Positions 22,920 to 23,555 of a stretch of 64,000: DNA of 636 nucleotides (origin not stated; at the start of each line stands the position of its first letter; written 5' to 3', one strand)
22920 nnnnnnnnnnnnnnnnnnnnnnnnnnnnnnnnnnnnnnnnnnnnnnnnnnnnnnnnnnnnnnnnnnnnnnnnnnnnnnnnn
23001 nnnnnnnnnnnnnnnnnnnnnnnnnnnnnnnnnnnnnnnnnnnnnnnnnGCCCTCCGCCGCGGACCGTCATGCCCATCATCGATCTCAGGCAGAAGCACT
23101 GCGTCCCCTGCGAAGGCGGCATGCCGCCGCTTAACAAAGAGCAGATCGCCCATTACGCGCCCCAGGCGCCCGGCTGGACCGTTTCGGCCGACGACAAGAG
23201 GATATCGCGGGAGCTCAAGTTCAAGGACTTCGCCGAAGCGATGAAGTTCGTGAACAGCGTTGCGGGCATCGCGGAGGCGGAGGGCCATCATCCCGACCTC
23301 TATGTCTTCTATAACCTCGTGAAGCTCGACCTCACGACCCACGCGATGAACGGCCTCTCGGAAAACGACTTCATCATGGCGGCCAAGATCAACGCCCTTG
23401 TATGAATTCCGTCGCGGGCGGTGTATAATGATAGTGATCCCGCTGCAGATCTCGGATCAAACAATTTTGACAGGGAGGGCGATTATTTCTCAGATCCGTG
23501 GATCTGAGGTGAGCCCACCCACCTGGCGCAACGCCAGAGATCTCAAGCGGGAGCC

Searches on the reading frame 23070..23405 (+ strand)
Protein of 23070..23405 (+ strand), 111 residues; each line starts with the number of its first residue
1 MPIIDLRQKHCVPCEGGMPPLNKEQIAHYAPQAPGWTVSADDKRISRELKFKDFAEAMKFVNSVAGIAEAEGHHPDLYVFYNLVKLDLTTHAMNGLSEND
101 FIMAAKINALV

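Call 13: search_protein_families(library=pfam, proteins=[window:23070-23405:+])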
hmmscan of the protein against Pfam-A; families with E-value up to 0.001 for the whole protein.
window:23070-23405:+ (111 aa): 1 family
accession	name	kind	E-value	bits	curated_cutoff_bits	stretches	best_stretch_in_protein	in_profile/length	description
PF01329.24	Pterin_4a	-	3.9e-32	110.7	26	1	20-110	2-91/91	Pterin 4 alpha carbinolamine dehydratase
